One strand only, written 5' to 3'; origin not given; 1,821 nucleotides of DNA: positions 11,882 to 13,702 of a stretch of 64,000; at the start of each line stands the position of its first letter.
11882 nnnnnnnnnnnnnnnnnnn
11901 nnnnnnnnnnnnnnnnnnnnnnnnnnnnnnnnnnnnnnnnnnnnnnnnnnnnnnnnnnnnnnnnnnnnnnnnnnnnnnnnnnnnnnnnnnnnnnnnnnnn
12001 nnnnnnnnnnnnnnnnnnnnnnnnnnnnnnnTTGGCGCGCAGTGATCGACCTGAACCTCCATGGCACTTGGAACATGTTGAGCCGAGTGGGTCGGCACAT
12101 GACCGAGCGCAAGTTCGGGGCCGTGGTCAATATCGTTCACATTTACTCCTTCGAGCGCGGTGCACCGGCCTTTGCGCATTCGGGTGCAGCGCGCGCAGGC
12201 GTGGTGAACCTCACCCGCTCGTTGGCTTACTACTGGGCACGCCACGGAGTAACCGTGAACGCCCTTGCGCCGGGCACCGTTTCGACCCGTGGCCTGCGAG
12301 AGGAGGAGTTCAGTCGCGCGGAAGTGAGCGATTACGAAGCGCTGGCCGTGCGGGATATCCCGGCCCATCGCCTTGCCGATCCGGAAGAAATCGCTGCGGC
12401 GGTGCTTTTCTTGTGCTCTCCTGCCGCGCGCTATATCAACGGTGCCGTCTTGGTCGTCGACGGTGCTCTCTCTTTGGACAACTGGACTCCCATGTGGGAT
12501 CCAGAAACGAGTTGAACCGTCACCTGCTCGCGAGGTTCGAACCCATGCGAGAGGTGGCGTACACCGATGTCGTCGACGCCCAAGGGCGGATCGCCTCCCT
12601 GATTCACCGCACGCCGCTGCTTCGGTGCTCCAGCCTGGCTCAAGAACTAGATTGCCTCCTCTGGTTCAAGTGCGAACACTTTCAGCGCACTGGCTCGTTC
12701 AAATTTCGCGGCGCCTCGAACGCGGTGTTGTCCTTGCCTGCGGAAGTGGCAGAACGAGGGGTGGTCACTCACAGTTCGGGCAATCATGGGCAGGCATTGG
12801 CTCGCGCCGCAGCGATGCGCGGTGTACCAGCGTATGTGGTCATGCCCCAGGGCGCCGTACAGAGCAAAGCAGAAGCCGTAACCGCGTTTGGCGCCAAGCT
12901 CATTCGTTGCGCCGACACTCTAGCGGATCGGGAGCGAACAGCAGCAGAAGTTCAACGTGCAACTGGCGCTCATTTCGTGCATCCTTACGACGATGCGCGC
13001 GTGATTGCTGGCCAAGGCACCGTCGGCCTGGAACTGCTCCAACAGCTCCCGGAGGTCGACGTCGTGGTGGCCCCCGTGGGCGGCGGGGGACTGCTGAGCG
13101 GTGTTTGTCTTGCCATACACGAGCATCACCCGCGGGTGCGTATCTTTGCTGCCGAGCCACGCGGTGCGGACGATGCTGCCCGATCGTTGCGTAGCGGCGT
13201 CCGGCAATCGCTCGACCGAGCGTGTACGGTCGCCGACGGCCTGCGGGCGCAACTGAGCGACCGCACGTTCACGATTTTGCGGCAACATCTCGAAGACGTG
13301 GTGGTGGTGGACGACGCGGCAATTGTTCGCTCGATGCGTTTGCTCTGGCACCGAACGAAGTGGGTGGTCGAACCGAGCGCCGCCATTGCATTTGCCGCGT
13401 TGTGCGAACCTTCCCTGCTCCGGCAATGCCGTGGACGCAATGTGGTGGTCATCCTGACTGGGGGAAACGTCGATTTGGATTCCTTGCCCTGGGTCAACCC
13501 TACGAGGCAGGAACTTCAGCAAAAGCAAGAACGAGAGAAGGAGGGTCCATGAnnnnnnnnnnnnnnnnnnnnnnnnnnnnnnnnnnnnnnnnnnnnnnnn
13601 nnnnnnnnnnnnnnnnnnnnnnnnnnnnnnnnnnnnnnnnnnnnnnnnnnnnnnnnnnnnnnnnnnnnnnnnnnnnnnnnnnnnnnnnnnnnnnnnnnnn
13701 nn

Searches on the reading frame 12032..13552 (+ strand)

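Call 75: search_protein_families(library=pfam, proteins=[window:12032-13552:+], max_evalue=0.001)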
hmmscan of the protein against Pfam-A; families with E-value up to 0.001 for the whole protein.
window:12032-13552:+ (506 aa): 1 family
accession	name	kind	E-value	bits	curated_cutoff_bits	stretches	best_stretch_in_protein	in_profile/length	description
PF00291.31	PALP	-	3.7e-84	283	35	1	189-477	3-295/295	Pyridoxal-phosphate dependent enzyme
